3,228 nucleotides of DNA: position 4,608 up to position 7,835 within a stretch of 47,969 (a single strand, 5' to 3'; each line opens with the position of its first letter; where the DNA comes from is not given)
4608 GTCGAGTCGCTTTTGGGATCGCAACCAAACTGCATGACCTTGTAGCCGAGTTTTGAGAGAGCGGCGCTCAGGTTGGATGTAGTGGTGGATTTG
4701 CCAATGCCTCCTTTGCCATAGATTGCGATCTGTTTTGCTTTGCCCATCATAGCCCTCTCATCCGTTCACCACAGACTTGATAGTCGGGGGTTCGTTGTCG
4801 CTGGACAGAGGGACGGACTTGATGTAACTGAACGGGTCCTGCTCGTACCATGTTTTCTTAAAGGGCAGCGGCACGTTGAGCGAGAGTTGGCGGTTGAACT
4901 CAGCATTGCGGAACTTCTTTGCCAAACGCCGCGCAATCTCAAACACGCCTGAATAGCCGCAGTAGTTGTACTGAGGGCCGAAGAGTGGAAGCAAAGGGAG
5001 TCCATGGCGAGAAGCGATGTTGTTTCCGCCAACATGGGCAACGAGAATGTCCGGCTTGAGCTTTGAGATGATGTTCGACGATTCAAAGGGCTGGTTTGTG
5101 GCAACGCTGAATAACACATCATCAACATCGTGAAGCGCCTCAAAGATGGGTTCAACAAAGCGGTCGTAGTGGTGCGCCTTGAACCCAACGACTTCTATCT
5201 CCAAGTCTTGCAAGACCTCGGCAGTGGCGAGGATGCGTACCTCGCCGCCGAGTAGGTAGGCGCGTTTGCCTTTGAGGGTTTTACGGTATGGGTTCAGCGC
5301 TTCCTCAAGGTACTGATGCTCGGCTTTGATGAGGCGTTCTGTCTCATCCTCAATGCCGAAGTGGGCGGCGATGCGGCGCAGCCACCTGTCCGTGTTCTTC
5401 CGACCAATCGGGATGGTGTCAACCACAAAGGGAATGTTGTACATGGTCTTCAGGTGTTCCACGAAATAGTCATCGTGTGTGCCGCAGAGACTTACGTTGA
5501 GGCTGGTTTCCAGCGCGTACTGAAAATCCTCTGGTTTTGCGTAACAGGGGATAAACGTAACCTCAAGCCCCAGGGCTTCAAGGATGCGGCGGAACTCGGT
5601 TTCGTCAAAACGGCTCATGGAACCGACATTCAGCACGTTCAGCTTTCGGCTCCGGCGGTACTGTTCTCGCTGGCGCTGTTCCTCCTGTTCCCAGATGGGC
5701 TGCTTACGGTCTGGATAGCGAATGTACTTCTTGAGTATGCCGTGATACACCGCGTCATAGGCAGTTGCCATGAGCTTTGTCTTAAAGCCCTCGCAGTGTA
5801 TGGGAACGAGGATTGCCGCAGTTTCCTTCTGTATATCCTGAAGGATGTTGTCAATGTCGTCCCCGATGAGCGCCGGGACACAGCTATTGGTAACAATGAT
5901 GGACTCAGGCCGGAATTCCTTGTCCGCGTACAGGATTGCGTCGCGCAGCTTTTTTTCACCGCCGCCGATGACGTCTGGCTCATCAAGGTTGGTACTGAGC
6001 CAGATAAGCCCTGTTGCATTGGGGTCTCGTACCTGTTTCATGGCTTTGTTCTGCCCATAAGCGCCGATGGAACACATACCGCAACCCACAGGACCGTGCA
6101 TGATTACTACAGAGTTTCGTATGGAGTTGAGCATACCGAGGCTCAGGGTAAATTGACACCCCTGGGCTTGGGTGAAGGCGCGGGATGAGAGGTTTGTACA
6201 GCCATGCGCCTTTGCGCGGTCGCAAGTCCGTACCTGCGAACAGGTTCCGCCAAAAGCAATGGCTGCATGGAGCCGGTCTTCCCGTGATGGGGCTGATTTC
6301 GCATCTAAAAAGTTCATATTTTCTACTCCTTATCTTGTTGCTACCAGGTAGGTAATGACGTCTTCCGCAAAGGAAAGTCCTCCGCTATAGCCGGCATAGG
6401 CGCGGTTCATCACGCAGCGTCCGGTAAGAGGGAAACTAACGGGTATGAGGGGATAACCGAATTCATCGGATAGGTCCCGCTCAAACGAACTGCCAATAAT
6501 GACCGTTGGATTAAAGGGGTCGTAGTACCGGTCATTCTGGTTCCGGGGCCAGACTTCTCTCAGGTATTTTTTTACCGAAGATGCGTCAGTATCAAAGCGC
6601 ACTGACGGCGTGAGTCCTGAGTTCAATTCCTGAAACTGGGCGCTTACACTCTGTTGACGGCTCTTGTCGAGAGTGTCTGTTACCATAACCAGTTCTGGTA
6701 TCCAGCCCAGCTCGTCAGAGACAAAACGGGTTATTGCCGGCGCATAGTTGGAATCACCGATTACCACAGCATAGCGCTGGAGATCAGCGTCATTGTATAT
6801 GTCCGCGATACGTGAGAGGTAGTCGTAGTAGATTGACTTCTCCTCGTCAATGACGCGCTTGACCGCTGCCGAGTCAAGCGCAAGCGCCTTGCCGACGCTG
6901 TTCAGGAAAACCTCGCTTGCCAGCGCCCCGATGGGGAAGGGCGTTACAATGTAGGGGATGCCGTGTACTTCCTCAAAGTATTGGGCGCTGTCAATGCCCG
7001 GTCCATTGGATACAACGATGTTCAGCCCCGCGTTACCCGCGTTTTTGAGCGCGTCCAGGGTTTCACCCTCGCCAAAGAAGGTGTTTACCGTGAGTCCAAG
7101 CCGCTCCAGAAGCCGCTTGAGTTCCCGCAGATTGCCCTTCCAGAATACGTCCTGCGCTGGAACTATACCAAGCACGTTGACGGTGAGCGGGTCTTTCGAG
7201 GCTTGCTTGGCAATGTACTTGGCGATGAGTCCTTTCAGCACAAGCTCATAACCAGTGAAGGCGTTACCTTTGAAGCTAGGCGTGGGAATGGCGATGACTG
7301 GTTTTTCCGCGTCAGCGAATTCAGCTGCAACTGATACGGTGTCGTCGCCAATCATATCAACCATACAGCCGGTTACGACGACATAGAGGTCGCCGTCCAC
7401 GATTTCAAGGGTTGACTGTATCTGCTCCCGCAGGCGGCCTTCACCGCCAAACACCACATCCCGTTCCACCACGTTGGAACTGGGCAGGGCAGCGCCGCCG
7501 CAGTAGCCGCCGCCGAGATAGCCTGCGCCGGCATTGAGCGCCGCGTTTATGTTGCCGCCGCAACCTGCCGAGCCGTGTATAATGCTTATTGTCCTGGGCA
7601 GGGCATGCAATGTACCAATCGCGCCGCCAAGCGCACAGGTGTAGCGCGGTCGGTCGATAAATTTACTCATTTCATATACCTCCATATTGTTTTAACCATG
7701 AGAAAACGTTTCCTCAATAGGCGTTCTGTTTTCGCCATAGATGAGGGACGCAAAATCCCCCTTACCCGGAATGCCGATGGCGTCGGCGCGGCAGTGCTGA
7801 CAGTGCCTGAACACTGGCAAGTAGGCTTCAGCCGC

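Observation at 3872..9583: Nitrogenase-like reductase operon led by cysteine synthase (cysK-nifB-K-D-H)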

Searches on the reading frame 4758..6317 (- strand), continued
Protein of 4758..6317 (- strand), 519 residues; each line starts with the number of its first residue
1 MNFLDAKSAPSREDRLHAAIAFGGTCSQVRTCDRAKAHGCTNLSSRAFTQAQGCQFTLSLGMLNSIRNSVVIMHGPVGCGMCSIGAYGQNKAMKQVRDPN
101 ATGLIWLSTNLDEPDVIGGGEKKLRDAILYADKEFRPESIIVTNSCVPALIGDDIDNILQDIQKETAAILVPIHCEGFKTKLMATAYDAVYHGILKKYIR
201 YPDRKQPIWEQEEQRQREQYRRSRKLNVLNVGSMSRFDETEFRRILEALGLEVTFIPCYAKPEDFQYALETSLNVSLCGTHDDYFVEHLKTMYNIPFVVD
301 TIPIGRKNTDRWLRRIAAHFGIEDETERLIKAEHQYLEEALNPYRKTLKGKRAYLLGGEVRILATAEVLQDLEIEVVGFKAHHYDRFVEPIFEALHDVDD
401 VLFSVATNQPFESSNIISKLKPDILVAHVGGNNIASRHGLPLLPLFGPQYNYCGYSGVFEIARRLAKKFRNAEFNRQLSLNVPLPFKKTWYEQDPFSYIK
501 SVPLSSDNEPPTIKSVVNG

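Call 104: fold_search(model_id=the predicted structure, library=pdb)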
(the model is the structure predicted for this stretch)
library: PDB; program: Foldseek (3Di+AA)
matches with E <= 10: 1383; with E <= 0.001: 206
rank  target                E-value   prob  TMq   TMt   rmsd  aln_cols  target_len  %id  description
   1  9fmg_A                5.8e-30  1.00  0.60  0.66   8.3       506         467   28  Methylthio-alkane reductase complex (released 2025-09-17)
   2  9d9u_B                9.6e-25  1.00  0.48  0.63   8.7       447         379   26  Rhodospirillum rubrum Nitrogenase-like Methylthio-alkane Reductase Complex with an Oxidized P-cluster (released 2025-11-05)
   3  9d9u_A                1.3e-24  1.00  0.47  0.62   8.6       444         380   26  Rhodospirillum rubrum Nitrogenase-like Methylthio-alkane Reductase Complex with an Oxidized P-cluster (released 2025-11-05)
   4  9hbc_A                1.3e-22  1.00  0.54  0.58  10.6       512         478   23  A. vinelandii nitrogenase MoFe protein Anc2 (released 2025-09-10)
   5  9hb9_A                2.2e-22  1.00  0.53  0.57  10.4       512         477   23  A. vinelandii nitrogenase MoFe protein Anc1a (released 2025-09-10)
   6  9hbn_A                2.3e-22  1.00  0.53  0.56  10.9       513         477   22  A. vinelandii nitrogenase MoFe protein Anc1b (released 2025-09-10)
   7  6bbl_A                3.6e-22  1.00  0.53  0.57  10.5       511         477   23  Crystal structure of the a-96Gln MoFe protein variant in the presence of the substrate acetylene (released 2018-01-10)
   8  5vpw_C                3.6e-22  1.00  0.52  0.54  11.0       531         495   22  Nitrogenase Cp1 at pH 5 (released 2017-07-26)
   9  9nsv_A                3.8e-22  1.00  0.53  0.57  10.2       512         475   22  CryoEM structure of ancestral nitrogenase MoFe-protein (released 2025-07-16)
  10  8e3u_C                4.5e-22  1.00  0.50  0.55  11.1       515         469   22  Nickel-reconstituted nitrogenase MoFeP mutant S188A from Azotobacter vinelandii after IDS oxidation (released 2022-12-14)
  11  7uta_A                5.1e-22  1.00  0.53  0.57  10.5       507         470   23  CryoEM structure of Azotobacter vinelandii nitrogenase complex (2:1 FeP:MoFeP) inhibited by BeFx during catalytic N2 r (released 2022-08-17)
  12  6o7q_A                6.0e-22  1.00  0.51  0.55  10.1       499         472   23  Nitrogenase MoFeP mutant S188A from Azotobacter vinelandii in the dithionite reduced state after redox cycling (released 2019-06-19)
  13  8e3v_A                6.3e-22  1.00  0.53  0.57  10.5       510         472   23  Cobalt-reconstituted nitrogenase MoFeP mutant S188A from Azotobacter vinelandii after IDS oxidation (released 2022-12-14)
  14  6o7s_C                7.0e-22  1.00  0.53  0.57  10.4       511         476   23  Nitrogenase MoFeP mutant S188A from Azotobacter vinelandii in the indigo carmine oxidized state (released 2019-06-19)
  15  5koh_C                8.3e-22  1.00  0.51  0.54   9.1       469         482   23  Nitrogenase MoFeP from Gluconacetobacter diazotrophicus in dithionite reduced state (released 2016-09-21)
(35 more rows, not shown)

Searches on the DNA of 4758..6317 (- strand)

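Call 105: search_rna_families(sources=[L003, L005, L007, L014, L015, L016, L017], threshold=gathering)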
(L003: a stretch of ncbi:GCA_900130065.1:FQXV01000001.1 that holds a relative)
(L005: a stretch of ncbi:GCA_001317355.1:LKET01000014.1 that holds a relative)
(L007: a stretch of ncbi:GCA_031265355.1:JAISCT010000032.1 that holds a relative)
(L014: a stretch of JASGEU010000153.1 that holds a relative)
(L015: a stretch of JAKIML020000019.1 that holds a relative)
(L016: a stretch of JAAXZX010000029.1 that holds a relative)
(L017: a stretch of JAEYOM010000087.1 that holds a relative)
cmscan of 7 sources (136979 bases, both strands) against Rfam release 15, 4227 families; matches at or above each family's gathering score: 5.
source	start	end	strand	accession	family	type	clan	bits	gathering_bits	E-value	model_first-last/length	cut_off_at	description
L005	16581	16695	+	RF00162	SAM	Cis-reg; riboswitch;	CL00012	99.8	44.4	1.2e-22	1-108/108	no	SAM riboswitch aptamer (S box leader)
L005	19444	19563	-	RF00162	SAM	Cis-reg; riboswitch;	CL00012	95.2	44.4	2.6e-21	1-108/108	no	SAM riboswitch aptamer (S box leader)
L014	14386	14484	-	RF02541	LSU_rRNA_bacteria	Gene; rRNA;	CL00112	74.3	50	1.2e-19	2826-2925/2925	5'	Bacterial large subunit ribosomal RNA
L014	14202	14273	-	RF00005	tRNA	Gene; tRNA;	CL00001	68.5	29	1.8e-12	1-71/71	no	tRNA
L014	6304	6374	-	RF00005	tRNA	Gene; tRNA;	CL00001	63.3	29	4.7e-11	1-71/71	no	tRNA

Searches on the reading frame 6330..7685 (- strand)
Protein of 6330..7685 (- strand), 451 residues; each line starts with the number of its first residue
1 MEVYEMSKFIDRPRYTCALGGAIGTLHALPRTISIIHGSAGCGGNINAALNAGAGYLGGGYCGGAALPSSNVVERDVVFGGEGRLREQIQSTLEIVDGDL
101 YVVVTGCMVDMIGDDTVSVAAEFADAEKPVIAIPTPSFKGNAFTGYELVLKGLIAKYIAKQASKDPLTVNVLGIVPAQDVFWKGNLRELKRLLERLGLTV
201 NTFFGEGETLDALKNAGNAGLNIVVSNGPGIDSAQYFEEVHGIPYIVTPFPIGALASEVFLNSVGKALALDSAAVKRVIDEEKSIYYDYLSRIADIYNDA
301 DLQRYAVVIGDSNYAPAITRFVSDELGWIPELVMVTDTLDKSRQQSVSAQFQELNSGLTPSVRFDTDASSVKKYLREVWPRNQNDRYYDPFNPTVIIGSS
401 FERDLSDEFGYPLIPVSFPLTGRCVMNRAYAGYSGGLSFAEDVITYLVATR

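Call 4: search_protein_families(library=pfam, proteins=[window:6330-7685:-])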
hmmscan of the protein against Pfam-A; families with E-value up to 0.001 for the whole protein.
window:6330-7685:- (451 aa): 1 family
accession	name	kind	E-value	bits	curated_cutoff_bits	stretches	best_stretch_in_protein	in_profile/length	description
PF00148.24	Oxidored_nitro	-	1.4e-67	228.8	28.6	1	17-445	1-396/399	Nitrogenase component 1 type Oxidoreductase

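Call 5: search_protein_families(library=ncbifam, proteins=[window:6330-7685:-])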
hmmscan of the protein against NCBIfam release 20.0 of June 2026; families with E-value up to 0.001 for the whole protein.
window:6330-7685:- (451 aa): 18 families
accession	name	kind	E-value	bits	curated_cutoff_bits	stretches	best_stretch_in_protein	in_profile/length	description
TIGR01278.1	DPOR_BchB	equivalog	1.1e-30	106.9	490.35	1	70-435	58-405/512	ferredoxin:protochlorophyllide reductase (ATP-dependent) subunit B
TIGR01286.1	nifK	equivalog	7.9e-26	90.6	427.3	1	14-444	66-491/516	nitrogenase molybdenum-iron protein subunit beta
NF002789.0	PRK02910.1-3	equivalog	6.9e-25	87.9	509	1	69-443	57-421/535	ferredoxin:protochlorophyllide reductase (ATP-dependent) subunit B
TIGR01862.1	N2-ase-Ialpha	subfamily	7.3e-23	80.9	486.05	1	17-290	36-309/444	nitrogenase component I subunit alpha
TIGR01283.1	nifE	equivalog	7.6e-23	80.8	505.1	1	16-287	44-315/459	nitrogenase iron-molybdenum cofactor biosynthesis protein NifE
TIGR02931.1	anfK_nitrog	equivalog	7.6e-21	74.3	853.85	1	12-448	14-445/461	Fe-only nitrogenase subunit beta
NF011047.0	PRK14477.1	equivalog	8.3e-20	70.2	1229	1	16-250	35-263/917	bifunctional nitrogenase iron-molybdenum cofactor biosynthesis protein NifEN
TIGR01282.1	nifD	equivalog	2.8e-19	69.2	653.55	1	16-290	49-326/466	nitrogenase molybdenum-iron protein alpha chain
TIGR02932.1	vnfK_nitrog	equivalog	1.7e-17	63.4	873.95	1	12-449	11-442/457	V-containing nitrogenase subunit beta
TIGR01284.1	alt_nitrog_alph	subfamily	7.1e-16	57.7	512.8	1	16-286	45-312/457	nitrogenase subunit alpha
TIGR01860.1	VNFD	equivalog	1.3e-11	43.8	823.1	1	28-286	60-314/461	nitrogenase vanadium-iron protein, alpha chain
TIGR02014.1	BchZ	equivalog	1.1e-10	41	529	1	72-332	61-309/468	chlorophyllide a reductase subunit Z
TIGR01285.1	nifN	equivalog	1.2e-09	37.6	326.8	1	31-199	32-197/433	nitrogenase iron-molybdenum cofactor biosynthesis protein NifN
NF002790.0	PRK02910.1-4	equivalog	1.2e-09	37.4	912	1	86-354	74-344/530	ferredoxin:protochlorophyllide reductase (ATP-dependent) subunit B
TIGR03282.1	methan_mark_13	equivalog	1.5e-06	27.5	268.4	1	21-150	9-127/352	Ni-sirohydrochlorin a,c-diamide reductive cyclase catalytic subunit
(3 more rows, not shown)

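Call 7: search_solved_structures(query=window:6330-7685:-, max_evalue=0.00001, show_alignments=2)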
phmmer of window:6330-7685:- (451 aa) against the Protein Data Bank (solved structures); distinct sequences matched with E-value up to 0.00001: 61 (the best 60 are shown).
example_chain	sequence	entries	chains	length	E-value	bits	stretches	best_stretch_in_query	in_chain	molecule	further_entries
9d9u_C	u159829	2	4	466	6.5e-85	288.9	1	9-448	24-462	Nitrogenase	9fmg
9i0g_A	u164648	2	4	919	1.9e-23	86.4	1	15-250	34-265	Nitrogenase iron-molybdenum cofactor biosynthesis protein NifE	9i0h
8boq_B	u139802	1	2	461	1.8e-21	79.9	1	12-448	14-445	Fe-only nitrogenase, beta subunit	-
10zk_B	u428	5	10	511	3.9e-18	68.9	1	12-202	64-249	Nitrogenase FeMo beta subunit protein NifK | Nitrogenase MoFe protein beta subunit NifK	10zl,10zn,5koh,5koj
8oie_C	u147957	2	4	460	1.1e-17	67.4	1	12-447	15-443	Nitrogenase iron-iron protein, beta subunit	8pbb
1mio_B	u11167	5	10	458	1.2e-16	64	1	7-444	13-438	NITROGENASE MOLYBDENUM IRON PROTEIN (BETA CHAIN) | Nitrogenase molybdenum-iron protein beta chain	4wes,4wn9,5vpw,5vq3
9p1x_B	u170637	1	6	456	2.3e-16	63.1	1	7-441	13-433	Nitrogenase molybdenum-iron protein beta chain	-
4xpi_B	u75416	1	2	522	3.9e-16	62.3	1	12-212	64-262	Nitrogenase molybdenum-iron protein beta chain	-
9p1x_A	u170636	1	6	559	5.3e-16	61.8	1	16-294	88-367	Nitrogenase protein alpha chain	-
11ne_B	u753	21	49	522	8.4e-16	61.2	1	12-212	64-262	Nitrogenase molybdenum-iron protein beta chain | NITROGENASE MOLYBDENUM-IRON PROTEIN | NITROGENASE MOLYBDENUM IRON PROTEIN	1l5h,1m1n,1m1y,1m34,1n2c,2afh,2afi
10zm_D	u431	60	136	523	8.5e-16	61.2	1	12-212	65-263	Nitrogenase molybdenum-iron protein beta chain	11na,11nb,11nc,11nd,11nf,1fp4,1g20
5cx1_B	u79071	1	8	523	8.9e-16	61.1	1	12-212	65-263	Nitrogenase molybdenum-iron protein beta chain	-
8p8g_B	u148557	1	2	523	1e-15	60.9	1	12-212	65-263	Nitrogenase molybdenum-iron protein beta chain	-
6o7m_B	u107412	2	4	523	1e-15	60.9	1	12-212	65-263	Nitrogenase molybdenum-iron protein beta chain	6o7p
6o7l_B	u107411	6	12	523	2.2e-15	59.8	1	12-212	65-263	Nitrogenase molybdenum-iron protein beta chain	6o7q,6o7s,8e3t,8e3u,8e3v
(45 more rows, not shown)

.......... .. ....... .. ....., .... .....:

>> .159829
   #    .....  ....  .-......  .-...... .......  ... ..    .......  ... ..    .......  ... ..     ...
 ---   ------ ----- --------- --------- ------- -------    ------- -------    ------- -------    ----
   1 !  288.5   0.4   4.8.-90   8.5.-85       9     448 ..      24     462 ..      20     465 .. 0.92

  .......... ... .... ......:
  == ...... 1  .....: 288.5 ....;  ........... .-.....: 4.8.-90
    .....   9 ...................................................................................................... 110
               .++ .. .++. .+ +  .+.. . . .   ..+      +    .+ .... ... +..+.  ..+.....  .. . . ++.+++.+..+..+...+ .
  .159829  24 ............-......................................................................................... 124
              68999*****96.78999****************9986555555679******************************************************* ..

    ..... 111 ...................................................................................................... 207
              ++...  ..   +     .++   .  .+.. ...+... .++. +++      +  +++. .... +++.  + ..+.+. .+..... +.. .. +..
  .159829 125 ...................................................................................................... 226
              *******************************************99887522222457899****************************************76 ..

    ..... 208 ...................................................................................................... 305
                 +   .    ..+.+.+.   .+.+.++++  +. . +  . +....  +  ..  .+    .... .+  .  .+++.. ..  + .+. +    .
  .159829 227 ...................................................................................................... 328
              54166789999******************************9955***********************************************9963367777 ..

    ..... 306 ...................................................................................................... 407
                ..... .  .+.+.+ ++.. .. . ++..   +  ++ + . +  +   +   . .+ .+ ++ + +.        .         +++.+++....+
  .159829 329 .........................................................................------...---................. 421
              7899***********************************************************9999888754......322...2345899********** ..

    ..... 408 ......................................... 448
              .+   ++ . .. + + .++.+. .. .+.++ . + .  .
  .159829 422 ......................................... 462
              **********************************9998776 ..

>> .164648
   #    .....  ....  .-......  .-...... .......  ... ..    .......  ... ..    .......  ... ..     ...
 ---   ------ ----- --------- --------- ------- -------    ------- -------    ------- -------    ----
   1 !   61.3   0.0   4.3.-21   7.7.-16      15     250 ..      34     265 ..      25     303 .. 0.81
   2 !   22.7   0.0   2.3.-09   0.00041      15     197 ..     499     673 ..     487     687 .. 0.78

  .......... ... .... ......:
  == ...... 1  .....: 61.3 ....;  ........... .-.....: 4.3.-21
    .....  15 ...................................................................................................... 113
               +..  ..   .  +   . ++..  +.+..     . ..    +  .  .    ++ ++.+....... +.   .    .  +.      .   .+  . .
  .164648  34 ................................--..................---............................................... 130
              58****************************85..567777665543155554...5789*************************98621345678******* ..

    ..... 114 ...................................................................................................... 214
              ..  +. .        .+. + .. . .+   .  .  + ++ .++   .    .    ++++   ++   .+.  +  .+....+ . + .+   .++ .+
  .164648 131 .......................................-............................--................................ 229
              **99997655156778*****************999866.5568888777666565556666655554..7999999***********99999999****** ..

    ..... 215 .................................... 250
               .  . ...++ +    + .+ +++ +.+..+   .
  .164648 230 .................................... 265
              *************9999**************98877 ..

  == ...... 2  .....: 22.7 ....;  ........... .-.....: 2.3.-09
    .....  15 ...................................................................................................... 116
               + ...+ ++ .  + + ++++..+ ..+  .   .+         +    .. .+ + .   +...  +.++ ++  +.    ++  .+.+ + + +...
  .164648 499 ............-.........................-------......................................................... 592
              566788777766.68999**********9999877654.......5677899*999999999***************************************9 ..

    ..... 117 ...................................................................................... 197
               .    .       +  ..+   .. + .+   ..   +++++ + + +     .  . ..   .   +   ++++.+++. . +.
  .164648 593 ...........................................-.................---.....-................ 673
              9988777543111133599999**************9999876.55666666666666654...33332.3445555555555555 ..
